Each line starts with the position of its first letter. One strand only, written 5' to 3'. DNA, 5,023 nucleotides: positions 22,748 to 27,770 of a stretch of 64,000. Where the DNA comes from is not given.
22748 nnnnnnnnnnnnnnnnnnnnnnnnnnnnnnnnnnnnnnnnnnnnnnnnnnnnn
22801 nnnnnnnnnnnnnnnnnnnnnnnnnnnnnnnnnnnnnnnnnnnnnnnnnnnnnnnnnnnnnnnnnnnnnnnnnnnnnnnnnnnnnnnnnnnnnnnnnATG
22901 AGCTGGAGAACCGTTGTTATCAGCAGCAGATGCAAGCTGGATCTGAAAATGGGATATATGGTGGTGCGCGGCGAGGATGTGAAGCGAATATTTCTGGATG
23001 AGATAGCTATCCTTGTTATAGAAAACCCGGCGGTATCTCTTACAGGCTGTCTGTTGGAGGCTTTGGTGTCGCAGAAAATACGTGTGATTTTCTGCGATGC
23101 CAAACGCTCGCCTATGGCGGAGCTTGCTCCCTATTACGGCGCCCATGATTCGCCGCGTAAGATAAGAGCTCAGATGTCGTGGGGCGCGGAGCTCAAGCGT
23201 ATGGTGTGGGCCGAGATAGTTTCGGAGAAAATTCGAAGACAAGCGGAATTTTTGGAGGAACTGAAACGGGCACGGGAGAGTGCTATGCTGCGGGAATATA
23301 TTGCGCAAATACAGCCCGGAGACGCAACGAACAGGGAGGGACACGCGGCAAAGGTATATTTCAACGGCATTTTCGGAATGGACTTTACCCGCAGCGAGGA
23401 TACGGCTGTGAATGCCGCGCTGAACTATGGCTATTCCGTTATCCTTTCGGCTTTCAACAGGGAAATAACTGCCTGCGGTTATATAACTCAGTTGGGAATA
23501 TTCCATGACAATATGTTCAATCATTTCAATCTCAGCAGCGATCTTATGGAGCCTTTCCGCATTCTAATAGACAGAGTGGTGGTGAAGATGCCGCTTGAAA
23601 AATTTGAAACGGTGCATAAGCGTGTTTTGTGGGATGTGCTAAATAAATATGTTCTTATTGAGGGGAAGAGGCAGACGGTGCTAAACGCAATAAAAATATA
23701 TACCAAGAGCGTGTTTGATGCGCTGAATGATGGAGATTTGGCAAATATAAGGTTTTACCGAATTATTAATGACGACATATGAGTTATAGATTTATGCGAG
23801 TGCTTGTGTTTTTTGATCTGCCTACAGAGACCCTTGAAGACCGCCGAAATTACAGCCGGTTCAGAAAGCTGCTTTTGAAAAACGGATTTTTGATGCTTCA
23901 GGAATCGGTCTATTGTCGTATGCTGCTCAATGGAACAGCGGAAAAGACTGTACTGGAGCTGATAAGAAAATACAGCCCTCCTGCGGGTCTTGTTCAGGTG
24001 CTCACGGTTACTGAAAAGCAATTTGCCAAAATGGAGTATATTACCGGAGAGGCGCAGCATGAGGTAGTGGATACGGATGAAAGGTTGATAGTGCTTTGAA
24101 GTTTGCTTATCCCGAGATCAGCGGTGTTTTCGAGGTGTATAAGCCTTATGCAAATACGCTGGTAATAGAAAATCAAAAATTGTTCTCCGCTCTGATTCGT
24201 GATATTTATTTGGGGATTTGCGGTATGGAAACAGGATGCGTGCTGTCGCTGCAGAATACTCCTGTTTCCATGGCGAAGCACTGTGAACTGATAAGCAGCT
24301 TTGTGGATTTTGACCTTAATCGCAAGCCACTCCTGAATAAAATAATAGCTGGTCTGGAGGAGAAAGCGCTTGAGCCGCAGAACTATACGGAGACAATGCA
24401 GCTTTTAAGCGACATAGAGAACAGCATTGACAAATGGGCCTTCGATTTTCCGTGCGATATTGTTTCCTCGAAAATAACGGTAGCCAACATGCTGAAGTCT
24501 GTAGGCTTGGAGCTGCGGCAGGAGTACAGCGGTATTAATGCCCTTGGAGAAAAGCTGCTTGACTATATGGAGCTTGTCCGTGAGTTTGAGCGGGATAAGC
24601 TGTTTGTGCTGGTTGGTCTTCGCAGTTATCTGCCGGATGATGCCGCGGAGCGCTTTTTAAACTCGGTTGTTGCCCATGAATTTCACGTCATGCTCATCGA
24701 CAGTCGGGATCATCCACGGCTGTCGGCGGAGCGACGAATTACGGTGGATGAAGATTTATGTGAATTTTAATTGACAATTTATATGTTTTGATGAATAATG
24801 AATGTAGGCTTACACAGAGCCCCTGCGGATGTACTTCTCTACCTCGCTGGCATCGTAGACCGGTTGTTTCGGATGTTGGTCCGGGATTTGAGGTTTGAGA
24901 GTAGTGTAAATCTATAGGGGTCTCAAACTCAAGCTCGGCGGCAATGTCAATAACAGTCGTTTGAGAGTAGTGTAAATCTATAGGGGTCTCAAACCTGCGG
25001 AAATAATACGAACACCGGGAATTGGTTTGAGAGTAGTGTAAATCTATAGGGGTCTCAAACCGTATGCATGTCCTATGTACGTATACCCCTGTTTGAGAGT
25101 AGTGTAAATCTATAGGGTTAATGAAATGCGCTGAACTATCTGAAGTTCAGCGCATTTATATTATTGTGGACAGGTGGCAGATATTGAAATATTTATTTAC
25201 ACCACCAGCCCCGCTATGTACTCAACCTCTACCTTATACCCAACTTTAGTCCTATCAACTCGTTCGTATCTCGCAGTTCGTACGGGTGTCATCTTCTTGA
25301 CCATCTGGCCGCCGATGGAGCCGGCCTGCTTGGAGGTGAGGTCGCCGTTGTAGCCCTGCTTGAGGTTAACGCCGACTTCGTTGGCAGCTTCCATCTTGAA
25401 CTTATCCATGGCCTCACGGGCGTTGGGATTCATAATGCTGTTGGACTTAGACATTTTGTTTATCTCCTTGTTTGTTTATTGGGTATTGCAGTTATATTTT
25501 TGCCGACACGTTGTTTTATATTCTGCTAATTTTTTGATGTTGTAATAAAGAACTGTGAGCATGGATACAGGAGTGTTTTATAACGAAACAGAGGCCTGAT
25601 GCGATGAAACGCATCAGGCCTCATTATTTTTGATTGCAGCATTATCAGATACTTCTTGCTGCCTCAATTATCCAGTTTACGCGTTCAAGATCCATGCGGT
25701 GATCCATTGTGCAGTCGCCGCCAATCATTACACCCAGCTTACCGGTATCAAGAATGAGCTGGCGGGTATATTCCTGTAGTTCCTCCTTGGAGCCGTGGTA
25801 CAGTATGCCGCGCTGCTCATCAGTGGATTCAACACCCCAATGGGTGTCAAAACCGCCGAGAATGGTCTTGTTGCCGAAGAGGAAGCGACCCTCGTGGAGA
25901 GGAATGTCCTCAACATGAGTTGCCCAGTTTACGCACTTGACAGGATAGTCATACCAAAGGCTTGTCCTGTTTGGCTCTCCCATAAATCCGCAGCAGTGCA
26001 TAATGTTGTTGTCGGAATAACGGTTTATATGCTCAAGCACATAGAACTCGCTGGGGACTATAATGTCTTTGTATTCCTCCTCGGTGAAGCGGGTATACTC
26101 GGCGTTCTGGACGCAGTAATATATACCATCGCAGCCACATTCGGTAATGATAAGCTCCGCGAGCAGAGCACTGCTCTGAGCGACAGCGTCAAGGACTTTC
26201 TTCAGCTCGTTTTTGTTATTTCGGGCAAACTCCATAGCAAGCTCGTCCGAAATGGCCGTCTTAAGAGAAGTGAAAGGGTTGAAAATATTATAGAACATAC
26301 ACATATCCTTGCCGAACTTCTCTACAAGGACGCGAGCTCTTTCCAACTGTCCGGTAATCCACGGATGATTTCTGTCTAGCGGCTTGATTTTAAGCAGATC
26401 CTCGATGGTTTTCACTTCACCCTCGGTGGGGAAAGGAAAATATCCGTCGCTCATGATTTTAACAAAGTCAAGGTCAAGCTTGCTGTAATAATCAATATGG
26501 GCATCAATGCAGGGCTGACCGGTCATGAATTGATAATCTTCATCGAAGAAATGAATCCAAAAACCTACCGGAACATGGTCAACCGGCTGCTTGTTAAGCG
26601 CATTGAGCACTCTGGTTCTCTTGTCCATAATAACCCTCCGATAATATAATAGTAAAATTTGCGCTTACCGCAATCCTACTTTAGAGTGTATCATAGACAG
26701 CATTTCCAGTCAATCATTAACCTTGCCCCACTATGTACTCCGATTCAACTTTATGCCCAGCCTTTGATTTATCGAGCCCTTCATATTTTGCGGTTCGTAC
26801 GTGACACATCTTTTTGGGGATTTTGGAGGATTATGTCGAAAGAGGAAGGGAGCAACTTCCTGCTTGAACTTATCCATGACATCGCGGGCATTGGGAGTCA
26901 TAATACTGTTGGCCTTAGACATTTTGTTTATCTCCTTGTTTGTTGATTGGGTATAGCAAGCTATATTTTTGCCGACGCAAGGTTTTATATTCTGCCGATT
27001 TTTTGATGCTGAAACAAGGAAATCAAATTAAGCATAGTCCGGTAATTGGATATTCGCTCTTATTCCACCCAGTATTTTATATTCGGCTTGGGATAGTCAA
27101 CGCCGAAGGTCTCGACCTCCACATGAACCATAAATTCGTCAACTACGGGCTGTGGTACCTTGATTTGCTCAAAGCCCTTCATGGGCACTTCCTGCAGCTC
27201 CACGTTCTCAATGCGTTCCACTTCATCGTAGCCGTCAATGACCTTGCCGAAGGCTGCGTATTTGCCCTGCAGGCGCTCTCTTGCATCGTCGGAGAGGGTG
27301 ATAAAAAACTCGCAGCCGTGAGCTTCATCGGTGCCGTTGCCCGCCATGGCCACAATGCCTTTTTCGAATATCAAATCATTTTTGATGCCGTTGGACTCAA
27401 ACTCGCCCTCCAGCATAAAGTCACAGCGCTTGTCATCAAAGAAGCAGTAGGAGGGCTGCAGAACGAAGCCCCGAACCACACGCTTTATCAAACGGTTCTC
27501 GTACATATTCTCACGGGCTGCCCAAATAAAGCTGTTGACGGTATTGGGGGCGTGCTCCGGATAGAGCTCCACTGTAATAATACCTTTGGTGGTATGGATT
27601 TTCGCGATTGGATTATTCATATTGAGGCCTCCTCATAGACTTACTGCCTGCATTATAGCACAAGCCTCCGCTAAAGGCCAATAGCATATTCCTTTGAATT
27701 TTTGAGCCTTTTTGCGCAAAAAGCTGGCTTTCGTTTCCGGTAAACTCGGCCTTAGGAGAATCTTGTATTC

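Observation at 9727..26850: Six same-orientation copies of a ~134-bp module split 17 kb of defence/TA/CRISPR genes into five cassettes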

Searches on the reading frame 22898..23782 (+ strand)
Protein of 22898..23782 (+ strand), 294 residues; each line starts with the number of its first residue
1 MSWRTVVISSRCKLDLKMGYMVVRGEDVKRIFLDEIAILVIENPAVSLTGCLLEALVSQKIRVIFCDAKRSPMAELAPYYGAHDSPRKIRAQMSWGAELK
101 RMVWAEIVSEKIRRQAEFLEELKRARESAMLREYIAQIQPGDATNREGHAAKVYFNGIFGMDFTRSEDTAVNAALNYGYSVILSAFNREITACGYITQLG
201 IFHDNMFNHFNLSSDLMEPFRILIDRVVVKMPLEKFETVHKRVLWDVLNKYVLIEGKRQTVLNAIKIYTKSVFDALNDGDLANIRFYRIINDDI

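Call 26: search_protein_families(library=pfam, proteins=[window:22898-23782:+], max_evalue=0.01)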
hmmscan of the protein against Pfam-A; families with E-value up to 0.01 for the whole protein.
window:22898-23782:+ (294 aa): 1 family
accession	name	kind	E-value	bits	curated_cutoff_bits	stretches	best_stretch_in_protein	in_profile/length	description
PF01867.21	Cas_Cas1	-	3.6e-27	95.7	22.3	1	7-231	3-249/283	CRISPR associated protein Cas1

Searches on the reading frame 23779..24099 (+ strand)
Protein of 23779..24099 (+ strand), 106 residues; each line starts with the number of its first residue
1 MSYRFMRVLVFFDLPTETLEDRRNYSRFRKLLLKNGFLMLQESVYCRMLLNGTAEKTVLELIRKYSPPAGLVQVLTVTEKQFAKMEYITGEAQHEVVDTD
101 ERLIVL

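Call 26: search_protein_families(library=pfam, proteins=[window:23779-24099:+], max_evalue=0.01)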
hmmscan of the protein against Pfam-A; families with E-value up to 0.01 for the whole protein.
window:23779-24099:+ (106 aa): 2 families
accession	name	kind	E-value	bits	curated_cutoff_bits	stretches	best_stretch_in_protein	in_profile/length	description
PF09827.14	CRISPR_Cas2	-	8.4e-15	55.2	23.8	1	6-85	1-74/74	CRISPR associated protein Cas2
PF20803.2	PaaX_M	-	0.0016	18.9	24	1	9-78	10-72/83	PaaX protein central Cas2-like domain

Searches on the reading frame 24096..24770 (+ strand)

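Call 26: search_protein_families(library=pfam, proteins=[window:24096-24770:+], max_evalue=0.01)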
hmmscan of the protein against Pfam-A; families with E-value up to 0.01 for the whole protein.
window:24096-24770:+ (224 aa): 1 family
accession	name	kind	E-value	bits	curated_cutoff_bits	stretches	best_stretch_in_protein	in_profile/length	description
PF09711.16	Cas_Csn2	-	2.4e-20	73.4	23.7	1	53-221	14-181/181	CRISPR-associated protein (Cas_Csn2)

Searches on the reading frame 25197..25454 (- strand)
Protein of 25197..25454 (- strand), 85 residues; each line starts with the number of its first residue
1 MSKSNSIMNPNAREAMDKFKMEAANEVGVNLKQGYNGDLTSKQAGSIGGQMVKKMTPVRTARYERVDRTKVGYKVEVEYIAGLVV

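Call 14: find_encoding_contigs(protein=window:25197-25454:-, flank=10000, max_places=10)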
Protein window:25197-25454:- (85 aa): no gene with exactly this product is on record in the collection.

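Call 26: search_protein_families(library=pfam, proteins=[window:25197-25454:-], max_evalue=0.01)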
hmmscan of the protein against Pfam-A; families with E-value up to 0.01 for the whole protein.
window:25197-25454:- (85 aa): 1 family
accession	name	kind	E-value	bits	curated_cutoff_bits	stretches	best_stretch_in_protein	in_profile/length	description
PF00269.25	SASP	-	2.6e-25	88.6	22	1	5-55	1-51/59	Small, acid-soluble spore proteins, alpha/beta type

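Call 81: search_protein_families(library=ncbifam, proteins=[window:25197-25454:-], max_evalue=0.001)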
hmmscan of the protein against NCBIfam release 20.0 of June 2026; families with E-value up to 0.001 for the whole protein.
window:25197-25454:- (85 aa): 0 families

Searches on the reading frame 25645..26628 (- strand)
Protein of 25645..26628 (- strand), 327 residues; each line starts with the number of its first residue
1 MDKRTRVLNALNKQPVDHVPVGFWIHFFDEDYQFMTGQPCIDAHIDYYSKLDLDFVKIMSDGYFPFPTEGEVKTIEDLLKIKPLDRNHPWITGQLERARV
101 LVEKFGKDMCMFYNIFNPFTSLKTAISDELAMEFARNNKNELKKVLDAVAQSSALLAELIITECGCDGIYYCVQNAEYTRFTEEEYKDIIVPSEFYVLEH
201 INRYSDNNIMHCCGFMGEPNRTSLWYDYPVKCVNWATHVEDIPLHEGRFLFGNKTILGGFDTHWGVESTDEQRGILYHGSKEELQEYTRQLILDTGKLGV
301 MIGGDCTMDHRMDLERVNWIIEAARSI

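Call 26: search_protein_families(library=pfam, proteins=[window:25645-26628:-], max_evalue=0.01)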
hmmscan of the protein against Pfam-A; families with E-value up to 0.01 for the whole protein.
window:25645-26628:- (327 aa): 1 family
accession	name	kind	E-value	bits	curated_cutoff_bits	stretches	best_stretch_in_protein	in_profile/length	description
PF01208.23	URO-D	-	4.4e-12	46.1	23.9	1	71-326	98-345/346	Uroporphyrinogen decarboxylase (URO-D)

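Call 31: find_encoding_contigs(protein=window:25645-26628:-, flank=10000, max_places=10)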
Protein window:25645-26628:- (327 aa): 1 contig read that carries it; 1 place shown.
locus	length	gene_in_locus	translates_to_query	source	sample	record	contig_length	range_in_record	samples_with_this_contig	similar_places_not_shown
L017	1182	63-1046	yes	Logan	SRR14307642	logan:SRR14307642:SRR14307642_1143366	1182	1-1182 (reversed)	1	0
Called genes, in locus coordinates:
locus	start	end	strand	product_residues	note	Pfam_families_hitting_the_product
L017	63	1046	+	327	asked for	PF01208:URO-D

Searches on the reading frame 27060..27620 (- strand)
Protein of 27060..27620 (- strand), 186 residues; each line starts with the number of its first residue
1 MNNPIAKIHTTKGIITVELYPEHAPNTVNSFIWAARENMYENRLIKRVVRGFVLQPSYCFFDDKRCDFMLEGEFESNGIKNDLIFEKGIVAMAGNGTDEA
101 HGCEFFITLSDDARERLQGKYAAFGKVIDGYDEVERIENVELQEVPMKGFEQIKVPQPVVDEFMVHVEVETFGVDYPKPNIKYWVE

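Call 26: search_protein_families(library=pfam, proteins=[window:27060-27620:-], max_evalue=0.01)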
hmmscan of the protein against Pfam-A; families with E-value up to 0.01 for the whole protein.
window:27060-27620:- (186 aa): 1 family
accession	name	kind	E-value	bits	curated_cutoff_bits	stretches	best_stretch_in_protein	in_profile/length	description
PF00160.26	Pro_isomerase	-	4.7e-27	95.6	21.7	1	7-147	3-149/159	Cyclophilin type peptidyl-prolyl cis-trans isomerase/CLD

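Call 32: find_encoding_contigs(protein=window:27060-27620:-, flank=10000, max_places=10)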
Protein window:27060-27620:- (186 aa): 6 contigs read that carry it; 6 places shown.
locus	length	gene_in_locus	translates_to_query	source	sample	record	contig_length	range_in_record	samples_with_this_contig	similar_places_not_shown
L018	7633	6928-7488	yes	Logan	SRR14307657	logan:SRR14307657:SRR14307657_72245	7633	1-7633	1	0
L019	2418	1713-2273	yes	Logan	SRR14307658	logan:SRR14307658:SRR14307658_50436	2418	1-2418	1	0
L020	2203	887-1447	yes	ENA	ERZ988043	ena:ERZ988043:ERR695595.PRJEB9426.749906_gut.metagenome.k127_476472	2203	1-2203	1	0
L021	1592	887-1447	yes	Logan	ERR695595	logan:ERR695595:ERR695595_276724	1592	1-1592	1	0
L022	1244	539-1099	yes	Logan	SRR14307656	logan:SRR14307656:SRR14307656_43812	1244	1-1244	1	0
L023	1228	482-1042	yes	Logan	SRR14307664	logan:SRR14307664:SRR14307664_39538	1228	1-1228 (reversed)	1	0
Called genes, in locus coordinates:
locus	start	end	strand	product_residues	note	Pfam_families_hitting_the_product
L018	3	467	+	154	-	?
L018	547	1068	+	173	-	PF14196:ATC_hydrolase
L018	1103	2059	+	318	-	PF19300:BPD_transp_1_N, PF00528:BPD_transp_1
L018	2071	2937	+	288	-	PF00528:BPD_transp_1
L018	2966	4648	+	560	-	PF00496:SBP_bac_5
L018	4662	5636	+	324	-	PF00005:ABC_tran, PF02463:SMC_N, PF13304:AAA_21 (weak), PF08352:oligo_HPY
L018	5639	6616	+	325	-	PF00005:ABC_tran, PF08352:oligo_HPY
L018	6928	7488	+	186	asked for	PF00160:Pro_isomerase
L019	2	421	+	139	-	?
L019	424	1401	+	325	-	PF00005:ABC_tran, PF08352:oligo_HPY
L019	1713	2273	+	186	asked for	PF00160:Pro_isomerase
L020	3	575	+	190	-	?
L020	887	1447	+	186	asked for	PF00160:Pro_isomerase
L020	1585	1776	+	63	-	-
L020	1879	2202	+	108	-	?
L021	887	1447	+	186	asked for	PF00160:Pro_isomerase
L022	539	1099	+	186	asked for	PF00160:Pro_isomerase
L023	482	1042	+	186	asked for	PF00160:Pro_isomerase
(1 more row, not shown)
